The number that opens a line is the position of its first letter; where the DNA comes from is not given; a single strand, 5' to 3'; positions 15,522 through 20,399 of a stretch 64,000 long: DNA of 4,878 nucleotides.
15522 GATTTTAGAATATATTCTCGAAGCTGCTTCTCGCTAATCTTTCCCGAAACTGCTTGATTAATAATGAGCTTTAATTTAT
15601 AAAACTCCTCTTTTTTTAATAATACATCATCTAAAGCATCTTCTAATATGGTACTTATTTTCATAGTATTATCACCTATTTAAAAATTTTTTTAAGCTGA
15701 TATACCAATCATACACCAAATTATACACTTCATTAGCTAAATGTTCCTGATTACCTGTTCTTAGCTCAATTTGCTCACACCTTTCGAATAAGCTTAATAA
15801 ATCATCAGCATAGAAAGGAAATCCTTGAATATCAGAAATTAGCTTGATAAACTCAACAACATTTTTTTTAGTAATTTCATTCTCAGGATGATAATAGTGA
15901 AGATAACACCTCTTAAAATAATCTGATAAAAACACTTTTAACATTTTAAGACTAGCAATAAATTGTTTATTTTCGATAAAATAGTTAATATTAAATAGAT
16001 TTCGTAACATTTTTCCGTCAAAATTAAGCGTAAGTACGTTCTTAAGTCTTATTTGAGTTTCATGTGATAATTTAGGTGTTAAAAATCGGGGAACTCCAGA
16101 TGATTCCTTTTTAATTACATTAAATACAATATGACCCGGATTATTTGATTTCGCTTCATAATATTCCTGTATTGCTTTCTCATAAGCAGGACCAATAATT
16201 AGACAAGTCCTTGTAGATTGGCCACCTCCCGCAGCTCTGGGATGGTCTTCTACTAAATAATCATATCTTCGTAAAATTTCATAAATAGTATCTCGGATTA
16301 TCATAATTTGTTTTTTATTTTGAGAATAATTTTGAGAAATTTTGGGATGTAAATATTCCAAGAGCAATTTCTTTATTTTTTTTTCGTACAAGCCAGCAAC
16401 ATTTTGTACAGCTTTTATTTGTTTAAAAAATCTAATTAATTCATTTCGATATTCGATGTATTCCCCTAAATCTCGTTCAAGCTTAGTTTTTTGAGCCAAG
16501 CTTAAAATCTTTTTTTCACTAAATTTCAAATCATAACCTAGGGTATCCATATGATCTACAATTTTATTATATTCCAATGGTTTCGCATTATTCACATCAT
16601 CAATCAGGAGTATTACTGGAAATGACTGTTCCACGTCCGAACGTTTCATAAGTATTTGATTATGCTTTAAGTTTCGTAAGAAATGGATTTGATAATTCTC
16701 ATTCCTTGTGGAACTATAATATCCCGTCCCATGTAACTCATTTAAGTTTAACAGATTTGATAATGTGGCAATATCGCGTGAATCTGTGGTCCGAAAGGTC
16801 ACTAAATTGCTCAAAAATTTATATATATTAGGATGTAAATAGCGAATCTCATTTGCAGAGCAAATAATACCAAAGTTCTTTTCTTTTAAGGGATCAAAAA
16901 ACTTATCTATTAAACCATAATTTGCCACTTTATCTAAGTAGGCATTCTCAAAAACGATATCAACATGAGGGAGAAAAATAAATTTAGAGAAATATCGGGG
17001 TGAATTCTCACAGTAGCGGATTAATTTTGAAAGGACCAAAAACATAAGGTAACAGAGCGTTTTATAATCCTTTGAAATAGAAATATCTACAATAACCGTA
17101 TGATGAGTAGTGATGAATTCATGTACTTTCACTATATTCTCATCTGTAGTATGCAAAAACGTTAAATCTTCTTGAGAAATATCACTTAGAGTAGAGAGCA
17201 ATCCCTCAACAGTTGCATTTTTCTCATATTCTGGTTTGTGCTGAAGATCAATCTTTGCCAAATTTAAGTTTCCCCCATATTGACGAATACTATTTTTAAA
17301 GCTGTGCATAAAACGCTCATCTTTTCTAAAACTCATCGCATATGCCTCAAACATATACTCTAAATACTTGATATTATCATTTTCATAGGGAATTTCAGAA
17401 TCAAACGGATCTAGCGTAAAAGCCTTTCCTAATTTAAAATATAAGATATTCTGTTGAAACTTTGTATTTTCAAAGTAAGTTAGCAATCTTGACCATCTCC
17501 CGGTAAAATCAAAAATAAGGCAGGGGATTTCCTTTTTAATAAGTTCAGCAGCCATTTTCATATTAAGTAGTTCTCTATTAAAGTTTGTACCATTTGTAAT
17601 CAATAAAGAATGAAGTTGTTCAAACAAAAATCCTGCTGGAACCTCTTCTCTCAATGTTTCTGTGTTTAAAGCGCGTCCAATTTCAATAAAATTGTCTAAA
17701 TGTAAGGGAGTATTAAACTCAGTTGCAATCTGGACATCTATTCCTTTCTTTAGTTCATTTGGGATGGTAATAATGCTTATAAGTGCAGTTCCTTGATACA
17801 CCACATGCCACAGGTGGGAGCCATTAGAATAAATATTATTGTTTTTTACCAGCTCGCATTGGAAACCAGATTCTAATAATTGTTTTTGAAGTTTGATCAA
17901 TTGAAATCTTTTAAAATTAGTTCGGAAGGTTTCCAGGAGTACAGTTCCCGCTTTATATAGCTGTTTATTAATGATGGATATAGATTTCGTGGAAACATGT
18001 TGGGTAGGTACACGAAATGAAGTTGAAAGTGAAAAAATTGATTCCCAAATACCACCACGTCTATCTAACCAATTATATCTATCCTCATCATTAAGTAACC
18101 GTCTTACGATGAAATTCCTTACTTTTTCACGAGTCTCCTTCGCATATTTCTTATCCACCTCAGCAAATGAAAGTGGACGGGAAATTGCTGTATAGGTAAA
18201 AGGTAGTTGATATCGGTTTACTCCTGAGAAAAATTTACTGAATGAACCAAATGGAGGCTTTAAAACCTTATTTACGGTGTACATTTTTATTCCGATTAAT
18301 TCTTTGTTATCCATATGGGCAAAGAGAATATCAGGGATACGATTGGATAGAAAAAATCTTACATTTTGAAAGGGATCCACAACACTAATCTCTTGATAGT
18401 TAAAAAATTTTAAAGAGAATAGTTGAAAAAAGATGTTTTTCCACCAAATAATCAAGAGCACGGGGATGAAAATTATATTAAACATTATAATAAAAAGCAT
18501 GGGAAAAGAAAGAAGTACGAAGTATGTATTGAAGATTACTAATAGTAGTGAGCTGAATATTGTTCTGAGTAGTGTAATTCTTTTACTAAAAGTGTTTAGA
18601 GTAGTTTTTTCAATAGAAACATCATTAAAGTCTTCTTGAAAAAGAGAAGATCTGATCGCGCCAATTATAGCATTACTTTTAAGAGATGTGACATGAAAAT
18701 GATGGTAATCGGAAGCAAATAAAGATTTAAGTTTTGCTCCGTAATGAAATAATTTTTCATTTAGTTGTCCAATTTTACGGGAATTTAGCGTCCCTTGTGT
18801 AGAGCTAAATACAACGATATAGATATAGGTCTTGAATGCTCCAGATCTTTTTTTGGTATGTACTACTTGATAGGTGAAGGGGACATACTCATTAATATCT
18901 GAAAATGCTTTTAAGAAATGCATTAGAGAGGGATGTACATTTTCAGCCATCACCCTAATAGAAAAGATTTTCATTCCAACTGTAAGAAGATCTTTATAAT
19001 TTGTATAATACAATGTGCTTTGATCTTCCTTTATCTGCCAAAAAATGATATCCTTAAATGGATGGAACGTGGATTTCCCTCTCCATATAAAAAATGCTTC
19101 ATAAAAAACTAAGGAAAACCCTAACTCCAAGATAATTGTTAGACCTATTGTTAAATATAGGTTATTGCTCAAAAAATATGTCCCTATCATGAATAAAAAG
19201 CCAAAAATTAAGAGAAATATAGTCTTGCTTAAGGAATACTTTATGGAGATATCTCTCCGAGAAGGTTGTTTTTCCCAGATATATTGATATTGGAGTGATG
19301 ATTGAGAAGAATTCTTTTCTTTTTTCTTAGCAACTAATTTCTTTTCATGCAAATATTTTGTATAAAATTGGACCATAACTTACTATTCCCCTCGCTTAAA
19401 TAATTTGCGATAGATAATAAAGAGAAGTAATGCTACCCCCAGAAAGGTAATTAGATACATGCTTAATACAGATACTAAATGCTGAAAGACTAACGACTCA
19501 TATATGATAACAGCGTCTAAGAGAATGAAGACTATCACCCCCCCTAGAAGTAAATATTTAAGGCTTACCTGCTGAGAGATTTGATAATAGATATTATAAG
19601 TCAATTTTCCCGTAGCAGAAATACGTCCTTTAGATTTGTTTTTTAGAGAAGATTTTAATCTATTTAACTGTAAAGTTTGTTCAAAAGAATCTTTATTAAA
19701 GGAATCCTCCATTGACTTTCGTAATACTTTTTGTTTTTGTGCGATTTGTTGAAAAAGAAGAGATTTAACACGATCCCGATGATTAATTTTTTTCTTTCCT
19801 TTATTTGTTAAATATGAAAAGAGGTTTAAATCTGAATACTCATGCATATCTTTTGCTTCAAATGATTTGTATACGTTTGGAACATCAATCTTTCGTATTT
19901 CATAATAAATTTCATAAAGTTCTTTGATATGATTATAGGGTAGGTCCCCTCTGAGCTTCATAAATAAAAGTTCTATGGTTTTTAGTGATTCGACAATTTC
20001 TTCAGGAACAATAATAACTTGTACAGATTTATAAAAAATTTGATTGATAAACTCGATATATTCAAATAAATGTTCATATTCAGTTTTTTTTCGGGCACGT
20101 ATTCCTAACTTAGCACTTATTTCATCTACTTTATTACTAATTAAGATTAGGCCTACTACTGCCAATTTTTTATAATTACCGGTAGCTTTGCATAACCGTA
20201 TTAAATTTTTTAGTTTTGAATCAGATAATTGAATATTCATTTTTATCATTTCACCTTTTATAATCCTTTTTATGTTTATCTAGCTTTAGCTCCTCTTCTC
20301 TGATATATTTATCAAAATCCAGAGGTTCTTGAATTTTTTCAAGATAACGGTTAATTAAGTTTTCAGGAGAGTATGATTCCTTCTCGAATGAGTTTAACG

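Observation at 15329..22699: Tightly packed membrane cluster around a VirB4/HerA-like translocase plus an HhH DNA-binding membrane protein: candidate uncharacterised DNA-transfer/uptake-type apparatus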

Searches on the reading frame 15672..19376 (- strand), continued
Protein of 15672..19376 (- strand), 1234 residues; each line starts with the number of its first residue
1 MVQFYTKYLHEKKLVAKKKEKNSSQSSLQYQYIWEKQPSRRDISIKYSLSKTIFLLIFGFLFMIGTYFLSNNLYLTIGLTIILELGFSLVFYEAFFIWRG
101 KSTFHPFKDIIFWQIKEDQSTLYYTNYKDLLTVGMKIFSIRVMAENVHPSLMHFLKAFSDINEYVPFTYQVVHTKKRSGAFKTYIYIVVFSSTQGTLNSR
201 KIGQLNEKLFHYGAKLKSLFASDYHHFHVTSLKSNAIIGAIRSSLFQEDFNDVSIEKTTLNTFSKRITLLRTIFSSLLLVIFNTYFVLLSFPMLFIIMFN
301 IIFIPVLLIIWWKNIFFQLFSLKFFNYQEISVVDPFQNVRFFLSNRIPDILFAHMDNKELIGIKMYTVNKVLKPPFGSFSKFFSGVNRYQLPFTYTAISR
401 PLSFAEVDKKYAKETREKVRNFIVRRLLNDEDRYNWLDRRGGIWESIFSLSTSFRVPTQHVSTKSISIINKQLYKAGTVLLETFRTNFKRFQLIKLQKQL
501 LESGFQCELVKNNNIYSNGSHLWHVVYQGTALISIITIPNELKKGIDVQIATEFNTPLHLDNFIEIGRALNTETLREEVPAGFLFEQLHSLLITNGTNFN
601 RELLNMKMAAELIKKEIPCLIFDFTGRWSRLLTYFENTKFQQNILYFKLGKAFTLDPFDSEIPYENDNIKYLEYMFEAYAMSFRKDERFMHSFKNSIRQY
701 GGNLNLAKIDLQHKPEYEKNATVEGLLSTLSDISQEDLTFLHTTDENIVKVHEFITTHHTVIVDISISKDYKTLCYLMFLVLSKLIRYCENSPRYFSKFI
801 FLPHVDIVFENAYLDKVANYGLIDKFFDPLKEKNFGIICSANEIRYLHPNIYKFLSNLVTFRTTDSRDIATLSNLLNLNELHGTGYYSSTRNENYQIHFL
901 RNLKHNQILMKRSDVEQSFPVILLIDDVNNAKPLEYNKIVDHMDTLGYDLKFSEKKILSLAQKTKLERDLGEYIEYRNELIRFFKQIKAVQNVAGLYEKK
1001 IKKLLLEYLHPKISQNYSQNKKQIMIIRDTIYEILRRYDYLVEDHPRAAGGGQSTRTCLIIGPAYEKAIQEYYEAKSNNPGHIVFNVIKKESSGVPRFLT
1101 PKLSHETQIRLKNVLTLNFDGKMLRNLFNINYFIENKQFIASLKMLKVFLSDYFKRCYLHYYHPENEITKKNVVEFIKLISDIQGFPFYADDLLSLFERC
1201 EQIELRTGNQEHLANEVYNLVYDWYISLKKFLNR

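Call 63: fold_search(model_id=the predicted structure, library=pdb)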
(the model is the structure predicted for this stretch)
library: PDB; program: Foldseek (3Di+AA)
matches with E <= 10: 873; with E <= 0.001: 129
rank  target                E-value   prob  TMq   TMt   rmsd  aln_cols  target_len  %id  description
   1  8rtd_O                1.4e-16  1.00  0.26  0.36  16.2       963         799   10  Stalk-Arches-IMC structure from the fully-assembled R388 type IV secretion system determined by cryo-EM. (released 2024-06-19)
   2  8rtd_T                1.7e-16  1.00  0.26  0.35  17.0       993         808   10  Stalk-Arches-IMC structure from the fully-assembled R388 type IV secretion system determined by cryo-EM. (released 2024-06-19)
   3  7o42_A                6.4e-16  1.00  0.25  0.31  19.2       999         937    9  TrwK/VirB4unbound trimer of dimers complex (with Hcp1) from the R388 type IV secretion system determined by cryo-EM. (released 2022-06-22)
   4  7o43_B                5.5e-15  1.00  0.25  0.34  15.2       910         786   11  TrwK/VirB4unbound dimer complex from R388 type IV secretion system determined by cryo-EM. (released 2022-06-22)
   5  8rtb_A                1.0e-14  1.00  0.25  0.36  15.8       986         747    9  Extended inner membrane complex (IMC) protomer structure (TrwM/VirB3-TrwK/VirB4-TrwI/VirB6-TrwG/VirB8-TrwE/VirB10) fro (released 2024-06-19)
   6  7o42_E                1.1e-13  1.00  0.23  0.28  17.7       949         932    9  TrwK/VirB4unbound trimer of dimers complex (with Hcp1) from the R388 type IV secretion system determined by cryo-EM. (released 2022-06-22)
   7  7o41_B                3.3e-12  1.00  0.25  0.39  16.5       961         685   10  Hexameric composite model of the Inner Membrane Complex (IMC) with the Arches from the fully-assembled R388 type IV se (released 2022-06-22)
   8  9x1m_A                6.4e-10  1.00  0.21  0.41  21.7       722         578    9  The cryo-EM structure of HerA-NurA complex with AMPPNP and dsDNA from Thermococcus kodakarensis (released 2026-02-04)
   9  8wod_D                1.8e-09  1.00  0.20  0.44  19.6       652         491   10  Cryo-EM structure of SIR2/HerA complex (released 2024-09-11)
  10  9x1l_A                1.9e-09  1.00  0.19  0.35  23.1       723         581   10  The cryo-EM structure of HerA-NurA complex with AMPPNP from Thermococcus kodakarensis (released 2026-02-04)
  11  4d2i_A                3.3e-09  1.00  0.19  0.46  19.9       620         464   11  Crystal structure of the HerA hexameric DNA translocase from Sulfolobus solfataricus bound to AMP-PNP (released 2014-12-03)
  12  8wld_D                5.9e-09  1.00  0.20  0.33  19.9       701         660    9  Cryo-EM structure of SIR2/HerA antiphage complex (released 2024-09-11)
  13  8woc_D                6.2e-09  1.00  0.20  0.39  19.9       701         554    9  Cryo-EM structure of SIR2/HerA complex (released 2024-09-11)
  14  8wiv_L                7.8e-09  1.00  0.20  0.35  18.9       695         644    8  Cryo-EM structure of a bacterial protein (released 2024-09-11)
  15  4d2i_B                8.1e-09  1.00  0.20  0.47  18.9       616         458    9  Crystal structure of the HerA hexameric DNA translocase from Sulfolobus solfataricus bound to AMP-PNP (released 2014-12-03)
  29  8rtd_h                1.4e-07  1.00  0.20  0.47  11.3       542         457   10  Stalk-Arches-IMC structure from the fully-assembled R388 type IV secretion system determined by cryo-EM. (released 2024-06-19)
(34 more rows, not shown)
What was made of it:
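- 15672..19376 (-): 1234-aa VirB4-like pseudo-ATPase, the core of the cluster. Foldseek best match TrwK/VirB4 at E 1.4e-16, then HerA (call 63).
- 17772..18590 (-): Module B (aa 263-535): TM hairpin 2 (aa 269-322) plus an alpha/beta domain. It is an internal duplicate of module A. The Foldseek alignments to VirB4 span about 910-1000 columns, which covers the whole ~800-aa VirB4 including its N-terminal domain (call 63).
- On VirB4 (T4SS ATPase): Foldseek against the PDB: TrwK/VirB4 chains are ranks 1-7, E 1.4e-16 to 3.3e-12, with 910-1000 aligned columns covering the whole target (call 63).
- Closest known: VirB4 / TrwK, the conserved ATPase of type IV secretion systems. Same: It is the best structural match over the whole length, N-domain plus RecA-like C-domain (E 1.4e-16, call 63).
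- Closest known: HerA hexameric DNA translocases. Same: This is the second tier of structural matches to the core domain (E 1e-9 to 1e-6, call 63).
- Foldseek best matches are TrwK/VirB4 in 8rtd, 7o42, 7o43, 8rtb and 7o41, at E 1e-16 to 3e-12 over ~910-1000 columns, followed by HerA hexameric translocases (call 63). VirB4 is the best structural match (call 63). Many HerA-containing anti-phage complexes (SIR2-HerA, DUF4297-HerA, TdpAB) appear among the structural matches (call 63).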

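Call 100: fold_search(model_id=the predicted structure, library=viral)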
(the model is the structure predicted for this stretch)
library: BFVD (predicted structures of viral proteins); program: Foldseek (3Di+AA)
matches with E <= 10: 676; with E <= 0.001: 11
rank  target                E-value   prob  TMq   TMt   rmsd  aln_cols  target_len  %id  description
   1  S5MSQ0                4.8e-15  1.00  0.35  0.43  17.7      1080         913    9  Lipid A export ATP-binding/permease protein Msb [Bacillus phage JL]
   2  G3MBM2                1.5e-14  1.00  0.23  0.32  19.7      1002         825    9  Gp156 [Bacillus phage G]
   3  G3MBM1                5.7e-11  1.00  0.21  0.38  14.9       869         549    8  Gp155 [Bacillus phage G]
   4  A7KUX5                2.1e-09  1.00  0.22  0.31  26.4       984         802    9  (no name in the UniProt tables at hand)
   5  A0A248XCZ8            2.2e-07  1.00  0.23  0.50   6.4       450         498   10  Helicase HerA-like C-terminal domain-containing protein [Klebsiella phage YMC16/01/N133_KPN_BP]
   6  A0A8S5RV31            4.8e-07  1.00  0.20  0.31  13.7       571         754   11  Conjugal transfer protein [Siphoviridae sp. ctHip2]
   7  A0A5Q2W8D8            8.3e-06  1.00  0.22  0.53   6.3       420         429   12  (no name in the UniProt tables at hand)
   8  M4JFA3                4.5e-05  1.00  0.15  0.60   7.6       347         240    7  Putative ATPase [Haloarcula hispanica virus PH1]
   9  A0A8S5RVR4            4.7e-05  1.00  0.17  0.39  11.9       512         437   10  Component of type IV transporter system [Siphoviridae sp. ctHip2]
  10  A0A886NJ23            5.3e-04  1.00  0.13  0.32  20.9       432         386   12  (no name in the UniProt tables at hand)
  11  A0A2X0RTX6            8.7e-04  1.00  0.12  0.32  20.4       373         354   10  B354L [African swine fever virus]
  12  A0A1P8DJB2            1.0e-03  1.00  0.14  0.31  21.7       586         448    8  (no name in the UniProt tables at hand)
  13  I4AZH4                1.3e-03  0.97  0.14  0.19  29.8       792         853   10  (no name in the UniProt tables at hand)
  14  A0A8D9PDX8            3.3e-03  1.00  0.14  0.50   8.3       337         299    9  NTPase [Corticoviridae sp.]
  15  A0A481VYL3            3.6e-03  0.99  0.14  0.33  23.2       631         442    8  (no name in the UniProt tables at hand)
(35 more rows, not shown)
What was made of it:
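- VirB4-like and HerA-like phage proteins are the best matches in BFVD (call 100).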

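Call 115: find_related_loci(query=A4, collection=viral_contigs, flank=8000)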
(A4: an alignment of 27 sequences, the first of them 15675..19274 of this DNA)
Query A4 (1200 aa) in viral_contigs; peptide patterns used: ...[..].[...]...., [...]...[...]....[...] (x = any residue, [..] = any of these).
56 stretches matched a pattern, but none encodes a relative of the query by tblastn (E <= 1e-3).

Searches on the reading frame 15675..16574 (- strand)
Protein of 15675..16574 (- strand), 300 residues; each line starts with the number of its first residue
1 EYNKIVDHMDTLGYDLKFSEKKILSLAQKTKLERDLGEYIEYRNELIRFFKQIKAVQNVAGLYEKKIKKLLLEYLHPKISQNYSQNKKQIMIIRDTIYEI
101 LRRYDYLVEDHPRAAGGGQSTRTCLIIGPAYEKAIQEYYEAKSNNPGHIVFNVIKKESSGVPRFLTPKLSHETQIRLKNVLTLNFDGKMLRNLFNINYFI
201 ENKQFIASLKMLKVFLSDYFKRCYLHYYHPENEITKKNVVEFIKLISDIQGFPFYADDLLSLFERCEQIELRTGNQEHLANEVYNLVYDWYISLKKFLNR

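Call 119: search_solved_structures(query=A11, max_evalue=10, show_alignments=2)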
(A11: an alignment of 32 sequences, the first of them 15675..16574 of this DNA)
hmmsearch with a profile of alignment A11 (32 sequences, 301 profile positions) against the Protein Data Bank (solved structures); distinct sequences matched with E-value up to 10: 0.
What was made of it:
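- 15675..16496 (-): Helical C-terminal tail (aa 961-1234) containing a helix-helix-helix-strand-strand unit (aa ~1020-1062, conserved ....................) that looks like a winged helix. A profile of the tail finds nothing among PDB sequences (call 119).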

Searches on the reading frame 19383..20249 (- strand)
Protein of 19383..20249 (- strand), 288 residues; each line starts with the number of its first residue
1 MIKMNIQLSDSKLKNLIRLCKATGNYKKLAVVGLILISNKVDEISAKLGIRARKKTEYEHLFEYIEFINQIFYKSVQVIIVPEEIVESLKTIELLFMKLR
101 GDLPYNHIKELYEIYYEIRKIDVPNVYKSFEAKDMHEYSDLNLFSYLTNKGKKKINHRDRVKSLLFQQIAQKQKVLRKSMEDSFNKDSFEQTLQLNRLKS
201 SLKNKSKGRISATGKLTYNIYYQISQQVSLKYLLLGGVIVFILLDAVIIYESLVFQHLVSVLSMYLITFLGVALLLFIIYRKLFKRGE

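Call 3: search_protein_families(library=pfam, proteins=[window:19383-20249:-], max_evalue=1)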
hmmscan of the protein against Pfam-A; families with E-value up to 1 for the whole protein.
window:19383-20249:- (288 aa): 1 family
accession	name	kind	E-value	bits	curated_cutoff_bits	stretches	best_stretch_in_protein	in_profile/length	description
PF20990.2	DUF2207_C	-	0.00012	22.3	33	1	131-286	47-191/247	Predicted membrane protein (DUF2207) C-terminal domain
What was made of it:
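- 19383..20249 (-): 288-aa protein ('p288'). Its ~225-aa N-terminal domain is basic and predicted cytoplasmic (protein net charge about +18), followed by a C-terminal TM hairpin. Only a sub-threshold DUF2207_C hit (call 3).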

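Call 4: search_protein_families(library=ncbifam, proteins=[window:19383-20249:-], max_evalue=1)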
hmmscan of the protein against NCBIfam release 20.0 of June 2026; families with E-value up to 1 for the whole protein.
window:19383-20249:- (288 aa): 2 families
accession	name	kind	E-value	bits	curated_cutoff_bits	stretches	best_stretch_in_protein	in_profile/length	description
TIGR01820.1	TrpE-arch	equivalog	0.11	11.8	512.05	1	114-252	4-141/449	anthranilate synthase component I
NF006477.0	PRK08881.1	equivalog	0.32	11.5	77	1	152-215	3-69/101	30S ribosomal protein S14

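Call 6: search_protein_families(library=padloc, proteins=[window:19383-20249:-], max_evalue=1)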
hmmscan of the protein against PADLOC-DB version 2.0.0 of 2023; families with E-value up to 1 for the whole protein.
window:19383-20249:- (288 aa): 0 families

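Call 7: search_protein_families(library=phrogs, proteins=[window:19383-20249:-], max_evalue=1)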
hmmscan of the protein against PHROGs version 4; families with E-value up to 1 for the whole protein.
window:19383-20249:- (288 aa): 1 family
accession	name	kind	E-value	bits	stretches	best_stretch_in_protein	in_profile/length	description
phrog_28980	-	unknown function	0.12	14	1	210-282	29-101/104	-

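Call 89: search_solved_structures(query=A8, max_evalue=10, show_alignments=1)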
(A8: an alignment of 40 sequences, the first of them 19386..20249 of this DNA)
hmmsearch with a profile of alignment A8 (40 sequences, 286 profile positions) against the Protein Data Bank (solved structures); distinct sequences matched with E-value up to 10: 3.
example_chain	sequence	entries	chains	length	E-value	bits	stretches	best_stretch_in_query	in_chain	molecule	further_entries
8vti_B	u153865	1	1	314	0.17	14.7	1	215-284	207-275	Isoform 4 of Adhesion G protein-coupled receptor L3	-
4qeg_A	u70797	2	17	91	0.42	13.4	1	198-232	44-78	Titin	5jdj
7wy5_R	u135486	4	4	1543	1.4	11.6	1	215-284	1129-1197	Isoform 3 of Adhesion G protein-coupled receptor L3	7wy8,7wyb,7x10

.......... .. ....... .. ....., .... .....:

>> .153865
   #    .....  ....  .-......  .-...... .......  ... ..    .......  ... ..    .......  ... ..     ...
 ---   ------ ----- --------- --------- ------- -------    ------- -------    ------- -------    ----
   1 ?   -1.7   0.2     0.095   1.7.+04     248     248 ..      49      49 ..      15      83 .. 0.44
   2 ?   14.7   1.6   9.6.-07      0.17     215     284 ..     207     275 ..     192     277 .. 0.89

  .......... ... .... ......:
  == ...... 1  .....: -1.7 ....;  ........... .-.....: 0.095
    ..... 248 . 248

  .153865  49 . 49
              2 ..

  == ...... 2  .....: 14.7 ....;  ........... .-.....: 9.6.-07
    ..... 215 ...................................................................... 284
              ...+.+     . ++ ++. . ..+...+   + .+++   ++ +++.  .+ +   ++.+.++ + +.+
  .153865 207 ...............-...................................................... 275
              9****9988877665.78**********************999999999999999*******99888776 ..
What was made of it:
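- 19383..20249 (-): No PDB relative (call 89).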
